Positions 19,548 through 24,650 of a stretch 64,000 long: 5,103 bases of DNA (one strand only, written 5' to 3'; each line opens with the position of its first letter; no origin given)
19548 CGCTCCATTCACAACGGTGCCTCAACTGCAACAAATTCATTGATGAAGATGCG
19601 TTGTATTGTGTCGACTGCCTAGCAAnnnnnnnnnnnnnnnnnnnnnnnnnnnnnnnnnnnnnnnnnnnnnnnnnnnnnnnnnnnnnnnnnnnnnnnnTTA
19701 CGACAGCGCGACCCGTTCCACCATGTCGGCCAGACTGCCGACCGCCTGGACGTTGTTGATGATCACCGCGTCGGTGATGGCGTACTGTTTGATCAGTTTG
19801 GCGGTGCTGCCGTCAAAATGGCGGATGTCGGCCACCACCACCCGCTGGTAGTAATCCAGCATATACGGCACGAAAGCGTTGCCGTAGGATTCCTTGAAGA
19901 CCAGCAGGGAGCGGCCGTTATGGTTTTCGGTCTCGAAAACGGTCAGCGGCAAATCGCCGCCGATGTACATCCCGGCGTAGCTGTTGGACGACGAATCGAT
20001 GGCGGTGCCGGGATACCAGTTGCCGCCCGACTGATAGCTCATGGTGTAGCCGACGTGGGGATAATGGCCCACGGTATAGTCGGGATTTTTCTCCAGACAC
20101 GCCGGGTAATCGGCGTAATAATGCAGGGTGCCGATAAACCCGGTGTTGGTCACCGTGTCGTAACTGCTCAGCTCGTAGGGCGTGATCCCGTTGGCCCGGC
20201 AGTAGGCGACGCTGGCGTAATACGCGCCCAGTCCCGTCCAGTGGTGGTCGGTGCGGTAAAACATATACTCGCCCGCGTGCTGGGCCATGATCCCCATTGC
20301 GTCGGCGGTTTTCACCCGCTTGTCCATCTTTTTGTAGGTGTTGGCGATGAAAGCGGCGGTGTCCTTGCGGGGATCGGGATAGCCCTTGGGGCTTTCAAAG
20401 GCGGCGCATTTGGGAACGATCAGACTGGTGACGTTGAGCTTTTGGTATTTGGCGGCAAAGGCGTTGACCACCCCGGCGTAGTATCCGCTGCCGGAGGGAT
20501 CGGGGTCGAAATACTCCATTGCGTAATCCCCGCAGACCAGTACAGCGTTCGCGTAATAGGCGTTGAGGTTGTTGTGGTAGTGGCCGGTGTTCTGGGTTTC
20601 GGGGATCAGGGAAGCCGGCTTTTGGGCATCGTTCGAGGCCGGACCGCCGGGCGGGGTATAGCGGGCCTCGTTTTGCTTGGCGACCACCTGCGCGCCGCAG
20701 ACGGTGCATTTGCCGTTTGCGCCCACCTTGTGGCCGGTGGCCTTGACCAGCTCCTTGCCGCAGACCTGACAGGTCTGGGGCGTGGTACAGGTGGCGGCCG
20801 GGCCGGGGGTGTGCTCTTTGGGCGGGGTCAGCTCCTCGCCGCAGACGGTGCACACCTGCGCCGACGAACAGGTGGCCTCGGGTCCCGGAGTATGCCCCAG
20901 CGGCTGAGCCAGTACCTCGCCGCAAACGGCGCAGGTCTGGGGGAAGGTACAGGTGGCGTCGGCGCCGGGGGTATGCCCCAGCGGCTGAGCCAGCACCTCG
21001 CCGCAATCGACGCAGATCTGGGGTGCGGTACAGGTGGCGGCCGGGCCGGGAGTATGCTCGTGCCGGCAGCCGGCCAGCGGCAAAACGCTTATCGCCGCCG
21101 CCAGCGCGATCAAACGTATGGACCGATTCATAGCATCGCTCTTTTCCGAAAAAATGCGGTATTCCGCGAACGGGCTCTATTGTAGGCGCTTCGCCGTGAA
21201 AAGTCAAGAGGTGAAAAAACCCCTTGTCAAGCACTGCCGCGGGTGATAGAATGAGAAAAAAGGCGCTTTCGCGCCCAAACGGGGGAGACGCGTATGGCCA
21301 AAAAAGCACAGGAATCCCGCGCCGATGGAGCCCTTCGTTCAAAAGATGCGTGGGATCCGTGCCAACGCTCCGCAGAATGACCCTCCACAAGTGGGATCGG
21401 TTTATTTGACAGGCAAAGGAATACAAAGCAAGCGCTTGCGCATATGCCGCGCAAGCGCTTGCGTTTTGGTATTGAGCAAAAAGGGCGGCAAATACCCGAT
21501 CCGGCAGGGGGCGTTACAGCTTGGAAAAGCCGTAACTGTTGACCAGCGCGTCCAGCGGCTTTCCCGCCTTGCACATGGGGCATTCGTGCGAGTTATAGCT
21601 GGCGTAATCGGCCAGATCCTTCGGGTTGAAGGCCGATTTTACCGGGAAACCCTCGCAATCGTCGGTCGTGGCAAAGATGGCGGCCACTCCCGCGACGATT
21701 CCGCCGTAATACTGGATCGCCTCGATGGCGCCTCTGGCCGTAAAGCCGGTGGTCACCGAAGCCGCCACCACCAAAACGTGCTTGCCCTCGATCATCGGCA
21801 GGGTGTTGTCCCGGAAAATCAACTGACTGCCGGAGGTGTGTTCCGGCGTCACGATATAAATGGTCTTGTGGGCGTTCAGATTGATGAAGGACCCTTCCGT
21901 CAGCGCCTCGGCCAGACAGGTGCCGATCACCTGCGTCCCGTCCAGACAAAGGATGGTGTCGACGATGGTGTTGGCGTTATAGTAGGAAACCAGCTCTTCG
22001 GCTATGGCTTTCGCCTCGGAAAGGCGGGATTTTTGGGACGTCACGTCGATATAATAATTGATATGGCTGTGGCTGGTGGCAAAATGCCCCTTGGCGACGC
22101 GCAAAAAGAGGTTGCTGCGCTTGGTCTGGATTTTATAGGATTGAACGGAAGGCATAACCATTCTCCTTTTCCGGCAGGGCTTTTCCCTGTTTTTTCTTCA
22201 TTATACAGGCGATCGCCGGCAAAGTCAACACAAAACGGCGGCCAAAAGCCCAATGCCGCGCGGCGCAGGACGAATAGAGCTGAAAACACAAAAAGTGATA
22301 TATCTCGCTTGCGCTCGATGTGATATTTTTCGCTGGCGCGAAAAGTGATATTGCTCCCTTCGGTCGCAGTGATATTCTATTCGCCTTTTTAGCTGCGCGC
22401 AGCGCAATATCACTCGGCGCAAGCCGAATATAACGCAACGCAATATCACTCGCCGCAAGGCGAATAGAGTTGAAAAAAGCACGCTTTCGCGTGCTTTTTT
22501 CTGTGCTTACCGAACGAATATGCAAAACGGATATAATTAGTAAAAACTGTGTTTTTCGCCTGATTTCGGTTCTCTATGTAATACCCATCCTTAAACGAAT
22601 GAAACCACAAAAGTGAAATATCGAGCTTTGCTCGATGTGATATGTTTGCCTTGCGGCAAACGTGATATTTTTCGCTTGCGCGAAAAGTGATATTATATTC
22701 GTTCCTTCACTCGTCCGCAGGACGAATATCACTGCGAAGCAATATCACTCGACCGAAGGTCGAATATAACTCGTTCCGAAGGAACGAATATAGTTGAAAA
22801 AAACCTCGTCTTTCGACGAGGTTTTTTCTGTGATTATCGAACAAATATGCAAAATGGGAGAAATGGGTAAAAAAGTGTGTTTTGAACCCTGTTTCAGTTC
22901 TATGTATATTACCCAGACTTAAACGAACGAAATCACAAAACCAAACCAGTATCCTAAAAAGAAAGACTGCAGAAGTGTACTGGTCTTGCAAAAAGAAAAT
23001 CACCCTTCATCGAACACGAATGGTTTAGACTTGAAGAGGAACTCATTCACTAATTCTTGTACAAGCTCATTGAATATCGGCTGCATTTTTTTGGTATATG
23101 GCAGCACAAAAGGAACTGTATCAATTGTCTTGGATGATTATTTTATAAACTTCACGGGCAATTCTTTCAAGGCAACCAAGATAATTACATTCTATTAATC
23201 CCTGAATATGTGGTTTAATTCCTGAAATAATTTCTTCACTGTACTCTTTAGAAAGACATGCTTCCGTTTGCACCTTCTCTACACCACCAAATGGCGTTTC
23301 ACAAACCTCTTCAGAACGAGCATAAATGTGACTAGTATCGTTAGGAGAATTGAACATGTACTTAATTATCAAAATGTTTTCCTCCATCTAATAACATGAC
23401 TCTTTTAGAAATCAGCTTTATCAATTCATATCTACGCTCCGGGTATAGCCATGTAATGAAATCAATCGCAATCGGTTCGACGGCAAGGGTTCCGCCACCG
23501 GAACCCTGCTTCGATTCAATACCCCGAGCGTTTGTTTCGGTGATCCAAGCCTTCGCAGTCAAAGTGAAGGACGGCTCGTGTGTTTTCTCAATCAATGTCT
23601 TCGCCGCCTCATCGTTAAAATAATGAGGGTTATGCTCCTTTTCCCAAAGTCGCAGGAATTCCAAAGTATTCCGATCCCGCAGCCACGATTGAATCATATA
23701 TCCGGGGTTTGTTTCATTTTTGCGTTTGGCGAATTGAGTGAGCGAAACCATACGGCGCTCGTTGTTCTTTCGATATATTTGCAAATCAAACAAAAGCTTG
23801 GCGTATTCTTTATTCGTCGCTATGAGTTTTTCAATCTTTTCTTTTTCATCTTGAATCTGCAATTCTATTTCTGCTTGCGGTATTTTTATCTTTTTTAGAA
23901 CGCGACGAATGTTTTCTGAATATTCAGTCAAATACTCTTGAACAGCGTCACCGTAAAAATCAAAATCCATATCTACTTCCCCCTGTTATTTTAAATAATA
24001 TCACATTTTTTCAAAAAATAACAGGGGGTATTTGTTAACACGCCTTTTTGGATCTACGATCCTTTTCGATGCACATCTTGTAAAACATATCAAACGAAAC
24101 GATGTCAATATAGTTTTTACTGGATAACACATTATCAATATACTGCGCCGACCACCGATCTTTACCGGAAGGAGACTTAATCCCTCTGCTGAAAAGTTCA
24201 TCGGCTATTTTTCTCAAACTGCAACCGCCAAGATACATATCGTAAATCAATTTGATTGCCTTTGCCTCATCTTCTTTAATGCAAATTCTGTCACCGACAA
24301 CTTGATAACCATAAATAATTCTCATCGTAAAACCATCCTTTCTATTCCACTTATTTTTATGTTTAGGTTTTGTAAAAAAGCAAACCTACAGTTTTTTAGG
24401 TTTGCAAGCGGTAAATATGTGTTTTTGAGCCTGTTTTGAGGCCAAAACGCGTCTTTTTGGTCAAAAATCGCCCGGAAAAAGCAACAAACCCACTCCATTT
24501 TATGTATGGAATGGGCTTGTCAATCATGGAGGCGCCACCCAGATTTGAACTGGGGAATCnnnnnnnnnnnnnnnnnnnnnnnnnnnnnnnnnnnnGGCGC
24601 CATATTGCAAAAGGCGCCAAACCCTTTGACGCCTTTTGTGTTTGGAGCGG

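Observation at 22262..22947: Tandemly duplicated hairpin array built from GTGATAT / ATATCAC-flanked stem-loops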

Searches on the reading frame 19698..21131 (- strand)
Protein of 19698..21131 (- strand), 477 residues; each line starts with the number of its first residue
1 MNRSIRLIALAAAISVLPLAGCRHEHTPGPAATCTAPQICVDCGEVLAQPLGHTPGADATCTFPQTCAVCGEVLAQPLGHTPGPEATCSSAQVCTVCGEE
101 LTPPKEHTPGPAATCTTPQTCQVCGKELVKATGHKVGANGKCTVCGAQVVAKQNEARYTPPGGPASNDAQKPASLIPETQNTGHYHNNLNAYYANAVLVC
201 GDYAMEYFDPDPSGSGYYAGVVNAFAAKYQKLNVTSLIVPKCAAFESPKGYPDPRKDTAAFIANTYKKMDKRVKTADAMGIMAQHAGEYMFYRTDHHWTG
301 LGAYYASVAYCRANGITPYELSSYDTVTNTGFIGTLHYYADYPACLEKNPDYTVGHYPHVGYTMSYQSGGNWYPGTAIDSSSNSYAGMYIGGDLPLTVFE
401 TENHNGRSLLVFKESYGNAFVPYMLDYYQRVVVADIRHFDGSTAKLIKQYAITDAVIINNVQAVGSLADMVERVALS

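Call 16: search_protein_families(library=pfam, proteins=[window:19698-21131:-], max_evalue=0.01)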
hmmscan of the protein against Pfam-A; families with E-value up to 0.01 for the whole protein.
window:19698-21131:- (477 aa): 2 families
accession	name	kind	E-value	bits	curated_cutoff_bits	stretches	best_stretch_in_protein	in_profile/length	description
PF14286.12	DHHW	-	3.1e-38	132.5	25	1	188-433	128-384/385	DHHW protein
PF16822.11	ALGX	-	9.1e-06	26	26.5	1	239-307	51-123/268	SGNH hydrolase-like domain, acetyltransferase AlgX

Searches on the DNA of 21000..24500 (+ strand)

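Call 4: search_rna_families(source=window, start=21000, end=24500, threshold=evalue, max_evalue=10, show_alignments=3)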
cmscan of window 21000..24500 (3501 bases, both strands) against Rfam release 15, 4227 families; matches with E-value up to 10: 22.
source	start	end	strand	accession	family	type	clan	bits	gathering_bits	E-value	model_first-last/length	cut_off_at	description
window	22721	22796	-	RF01706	Gut-1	Gene; sRNA;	-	51.3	50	1.8e-08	1-77/77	no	Gut-1 RNA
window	22402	22472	-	RF01706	Gut-1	Gene; sRNA;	-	45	50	7.1e-07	1-77/77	no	Gut-1 RNA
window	22293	22380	+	RF01706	Gut-1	Gene; sRNA;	-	34.3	50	0.00037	1-77/77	no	Gut-1 RNA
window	22597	22673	+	RF01706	Gut-1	Gene; sRNA;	-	32.5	50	0.001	1-77/77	no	Gut-1 RNA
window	22797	22897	-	RF01820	RsaE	Gene; sRNA;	-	27.7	79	0.1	1-112/112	no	RNA Staph. aureus E (RoxS)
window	22797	22914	-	RF04180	BTnc231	Gene; sRNA;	-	26.1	80.4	0.019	1-154/154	no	Bacteroides sRNA BTnc231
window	22772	22847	+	RF02621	BSnc120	Gene; sRNA;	-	25.5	114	0.0088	1-88/88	no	Brucella sRNA 120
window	22470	22534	-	RF00506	Thr_leader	Cis-reg; leader;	-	24.1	55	0.18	1-118/118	no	Threonine operon leader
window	22767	22896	+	RF01770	rimP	Cis-reg; leader;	-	23.7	47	0.93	1-102/102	no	Gammaprotebacteria rimP leader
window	22473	22508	+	RF02066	STnc320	Gene; sRNA;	-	23.6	50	0.28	20-55/55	no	Salmonella enterica sRNA STnc320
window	22792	22871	-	RF02059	STnc50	Gene; sRNA;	-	23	55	1.1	1-84/84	no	Salmonella enterica sRNA STnc40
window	22409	22499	+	RF02144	rsmX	Gene;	CL00106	20.9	56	0.67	1-114/114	no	rsmX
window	22750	22834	+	RF01772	rnk_pseudo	Cis-reg; leader;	-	20.8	55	2.6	1-108/108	no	Pseudomonas rnk leader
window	22794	22856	-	RF01859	Phe_leader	Cis-reg; leader;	-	19.4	55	7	1-125/125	no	Phenylalanine leader peptide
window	22799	22885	-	RF02701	PsrR1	Gene; sRNA;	-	19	42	3.1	1-79/79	no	Photosynthesis regulatory RNA1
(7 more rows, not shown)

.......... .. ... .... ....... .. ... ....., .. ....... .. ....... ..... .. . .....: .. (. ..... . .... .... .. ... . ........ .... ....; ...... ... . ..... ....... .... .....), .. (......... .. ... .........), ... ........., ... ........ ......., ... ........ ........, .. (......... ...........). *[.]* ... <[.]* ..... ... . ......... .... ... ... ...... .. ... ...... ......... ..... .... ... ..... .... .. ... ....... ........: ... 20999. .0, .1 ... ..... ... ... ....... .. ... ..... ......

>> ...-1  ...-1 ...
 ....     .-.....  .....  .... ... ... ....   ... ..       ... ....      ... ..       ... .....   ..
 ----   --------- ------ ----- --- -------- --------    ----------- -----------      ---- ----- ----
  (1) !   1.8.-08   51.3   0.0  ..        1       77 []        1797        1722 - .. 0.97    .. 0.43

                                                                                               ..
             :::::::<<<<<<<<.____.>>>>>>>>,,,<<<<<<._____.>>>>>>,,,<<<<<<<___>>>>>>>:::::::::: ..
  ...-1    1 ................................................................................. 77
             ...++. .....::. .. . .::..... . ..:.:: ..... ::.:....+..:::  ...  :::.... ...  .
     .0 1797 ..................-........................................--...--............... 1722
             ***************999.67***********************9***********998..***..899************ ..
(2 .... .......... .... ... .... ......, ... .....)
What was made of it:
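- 22295..22375 (.): Unit A, long-stem half. It has four GTGATAT heptamers (22295, 22320, 22345, 22369) and three 17-18-nt palindromes; the first and third palindromes are imperfect. A weak Gut-1 match on the + strand covers 22293-22380 (34.3 bits, call 4).
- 22407..22472 (-): Unit A, short-stem half, which is the Rfam Gut-1 motif read on the - strand. Heptamers are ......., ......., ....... and a degenerate ATAGAG, with short hairpins between them. It ends in GTTG (CAAC on the - strand). Gut-1 match at 22402-22472 on the - strand, 45.0 bits, below the gathering score of 50 (call 4).
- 22613..22693 (.): Unit B, long-stem half. Heptamers are GTGAAAT (22613) and GTGATAT (22637, 22662, 22687), with three perfect 7-9-bp hairpins. 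A weak Gut-1 match on the + strand covers 22597-22673 (32.5 bits, call 4).
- On Rfam Gut-1 (RF01706): The alignment to the model is shown in call 4.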

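Call 27: search_dna_similar(query=window:22560-22950:+, collection=phages, mode=distant, max_evalue=0.01)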
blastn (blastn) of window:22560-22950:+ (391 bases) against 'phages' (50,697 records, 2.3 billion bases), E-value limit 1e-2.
Records with a match: 1; places in all: 1; records where one place covers at least 80% of the query: 0.
Best place of each record, by identity: 80-90% 1.
By first word of the organism name: Bacteriophage 1.
By host as written in the record: - 1.
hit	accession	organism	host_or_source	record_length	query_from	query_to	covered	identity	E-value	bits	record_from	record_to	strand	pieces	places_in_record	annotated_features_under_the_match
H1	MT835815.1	Bacteriophage sp.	human fecal samples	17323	164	212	13%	85.7%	6e-5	55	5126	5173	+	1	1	record has no annotation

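Call 28: search_dna_similar(query=window:22560-22950:+, collection=plasmids, mode=distant, max_evalue=0.01)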
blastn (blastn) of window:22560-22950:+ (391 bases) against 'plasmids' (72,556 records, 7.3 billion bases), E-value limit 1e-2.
No match.
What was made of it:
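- On REP/BIME or MITE: No match was found in plasmids, and only one contig labelled as phage matched (calls 27, 28).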

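Call 31: get_annotated_region(hit=H1, flank=3000)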
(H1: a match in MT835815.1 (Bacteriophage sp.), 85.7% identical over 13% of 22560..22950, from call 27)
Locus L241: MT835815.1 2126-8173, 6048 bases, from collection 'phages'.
description: UNVERIFIED: Bacteriophage sp. clone scaffold_749 genomic sequence.
organism: Bacteriophage sp. (NCBI taxid 38018)
taxonomy: Viruses
host: -; source: human fecal samples; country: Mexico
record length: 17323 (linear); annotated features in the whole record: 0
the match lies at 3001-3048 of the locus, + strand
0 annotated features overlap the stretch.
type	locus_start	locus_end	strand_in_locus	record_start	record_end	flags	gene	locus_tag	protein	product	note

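Call 88: search_rna_families(sources=[L031, L037, L065, L024, L097, L243, L249, L262, L005, L012, L019, L023, L068, L109, L117, L241, L063, L055], threshold=gathering)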
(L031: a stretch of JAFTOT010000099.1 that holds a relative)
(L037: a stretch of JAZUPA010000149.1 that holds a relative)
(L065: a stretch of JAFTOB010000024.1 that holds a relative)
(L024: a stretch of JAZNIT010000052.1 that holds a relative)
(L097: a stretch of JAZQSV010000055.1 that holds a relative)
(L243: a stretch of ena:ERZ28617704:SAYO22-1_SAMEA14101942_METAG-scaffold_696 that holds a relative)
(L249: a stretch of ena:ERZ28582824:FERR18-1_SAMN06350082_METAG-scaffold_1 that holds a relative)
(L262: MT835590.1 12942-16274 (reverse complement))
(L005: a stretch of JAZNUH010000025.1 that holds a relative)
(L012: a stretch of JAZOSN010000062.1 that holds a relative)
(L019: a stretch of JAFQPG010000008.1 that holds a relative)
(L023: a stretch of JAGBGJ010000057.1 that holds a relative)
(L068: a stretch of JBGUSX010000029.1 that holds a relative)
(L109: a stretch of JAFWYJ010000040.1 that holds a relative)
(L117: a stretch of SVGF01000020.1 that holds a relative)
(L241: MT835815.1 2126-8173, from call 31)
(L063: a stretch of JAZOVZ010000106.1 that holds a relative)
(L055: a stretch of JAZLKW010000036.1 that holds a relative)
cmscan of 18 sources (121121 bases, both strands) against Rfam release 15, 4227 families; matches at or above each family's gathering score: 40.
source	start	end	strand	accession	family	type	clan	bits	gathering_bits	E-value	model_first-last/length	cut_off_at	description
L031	205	281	+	RF01706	Gut-1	Gene; sRNA;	-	79.5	50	4.8e-14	1-77/77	no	Gut-1 RNA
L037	820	896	+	RF01706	Gut-1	Gene; sRNA;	-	77.8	50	1.3e-13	1-77/77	no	Gut-1 RNA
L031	2944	3020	+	RF01706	Gut-1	Gene; sRNA;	-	76.9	50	2.2e-13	1-77/77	no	Gut-1 RNA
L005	5322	5395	-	RF01706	Gut-1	Gene; sRNA;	-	76.9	50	2.2e-13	1-77/77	no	Gut-1 RNA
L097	1755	1831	-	RF01706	Gut-1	Gene; sRNA;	-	74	50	1.2e-12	1-77/77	no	Gut-1 RNA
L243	2275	2351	+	RF01706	Gut-1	Gene; sRNA;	-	70.7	50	7.9e-12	1-77/77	no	Gut-1 RNA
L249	2275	2351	+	RF01706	Gut-1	Gene; sRNA;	-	70.7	50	7.9e-12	1-77/77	no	Gut-1 RNA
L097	3925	3997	-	RF00005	tRNA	Gene; tRNA;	CL00001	70.5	29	4.3e-13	1-71/71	no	tRNA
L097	4087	4159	-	RF00005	tRNA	Gene; tRNA;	CL00001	69.6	29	7.7e-13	1-71/71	no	tRNA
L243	2156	2228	+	RF00005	tRNA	Gene; tRNA;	CL00001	68.8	29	1.3e-12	1-71/71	no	tRNA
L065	4295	4364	+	RF01706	Gut-1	Gene; sRNA;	-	68.6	50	2.7e-11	1-77/77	no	Gut-1 RNA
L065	5010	5079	+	RF01706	Gut-1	Gene; sRNA;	-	68.6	50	2.7e-11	1-77/77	no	Gut-1 RNA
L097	3719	3790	-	RF00005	tRNA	Gene; tRNA;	CL00001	68.6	29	1.4e-12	1-71/71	no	tRNA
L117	672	741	-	RF01706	Gut-1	Gene; sRNA;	-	68.6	50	2.6e-11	1-77/77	no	Gut-1 RNA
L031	94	166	+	RF00005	tRNA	Gene; tRNA;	CL00001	68.3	29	1.8e-12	1-71/71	no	tRNA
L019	1326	1398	+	RF00005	tRNA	Gene; tRNA;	CL00001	67.7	29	2.5e-12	1-71/71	no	tRNA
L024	7310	7382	+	RF00005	tRNA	Gene; tRNA;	CL00001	67.3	29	3.2e-12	1-71/71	no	tRNA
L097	4005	4078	-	RF00005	tRNA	Gene; tRNA;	CL00001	67.3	29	3.4e-12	1-71/71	no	tRNA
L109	4252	4326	+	RF01706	Gut-1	Gene; sRNA;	-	66.7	50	7.8e-11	1-77/77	no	Gut-1 RNA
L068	5344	5418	+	RF01706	Gut-1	Gene; sRNA;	-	65.9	50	1.3e-10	1-77/77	no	Gut-1 RNA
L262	1290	1362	+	RF01706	Gut-1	Gene; sRNA;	-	65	50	2.2e-10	1-77/77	no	Gut-1 RNA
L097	3844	3916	-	RF00005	tRNA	Gene; tRNA;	CL00001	64.7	29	1.7e-11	1-71/71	no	tRNA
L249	2155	2228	+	RF00005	tRNA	Gene; tRNA;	CL00001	64.5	29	2e-11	1-71/71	no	tRNA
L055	4869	4952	+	RF01750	ZMP-ZTP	Cis-reg; riboswitch;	-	63.7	39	1e-07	1-86/86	no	ZMP/ZTP riboswitch aptamer (pfl RNA motif)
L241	3087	3160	-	RF00005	tRNA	Gene; tRNA;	CL00001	63.6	29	3.4e-11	1-71/71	no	tRNA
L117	779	851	-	RF00005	tRNA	Gene; tRNA;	CL00001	61.4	29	1.4e-10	1-71/71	no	tRNA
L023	489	559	+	RF01706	Gut-1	Gene; sRNA;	-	60.3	50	3.4e-09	1-77/77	no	Gut-1 RNA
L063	122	202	+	RF01706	Gut-1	Gene; sRNA;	-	60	50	3.9e-09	1-77/77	no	Gut-1 RNA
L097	6049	6132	+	RF00005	tRNA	Gene; tRNA;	CL00001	59.3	29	5.3e-10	1-71/71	no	tRNA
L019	1554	1625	+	RF01706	Gut-1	Gene; sRNA;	-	59.2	50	6.2e-09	1-77/77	no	Gut-1 RNA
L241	2979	3049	-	RF01706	Gut-1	Gene; sRNA;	-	59.1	50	6.6e-09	1-77/77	no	Gut-1 RNA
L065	4186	4258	+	RF00005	tRNA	Gene; tRNA;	CL00001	58.1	29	1.1e-09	1-71/71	no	tRNA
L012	1968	2042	-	RF01706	Gut-1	Gene; sRNA;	-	56.3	50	3.3e-08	1-77/77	no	Gut-1 RNA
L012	2082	2154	-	RF00005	tRNA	Gene; tRNA;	CL00001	55.1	29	7.3e-09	1-71/71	no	tRNA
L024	7421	7491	+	RF01706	Gut-1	Gene; sRNA;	-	54.4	50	1e-07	1-77/77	no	Gut-1 RNA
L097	6163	6249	+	RF00005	tRNA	Gene; tRNA;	CL00001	54.3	29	1.2e-08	1-71/71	no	tRNA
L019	1435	1516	+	RF00005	tRNA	Gene; tRNA;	CL00001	54.2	29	1.3e-08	1-71/71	no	tRNA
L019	1646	1727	-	RF01706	Gut-1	Gene; sRNA;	-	52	50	4.2e-07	1-77/77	no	Gut-1 RNA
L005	5439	5510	-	RF00005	tRNA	Gene; tRNA;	CL00001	50.1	29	1.8e-07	1-71/71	no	tRNA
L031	1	64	+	RF00005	tRNA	Gene; tRNA;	CL00001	47.3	29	1e-06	10-71/71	5'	tRNA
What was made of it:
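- In the canonical loci the match starts at the CAAC/CAGT just after P0 (call 88). The gap between the tRNA and the start of the Gut-1 match is 36-46 nt (call 88).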
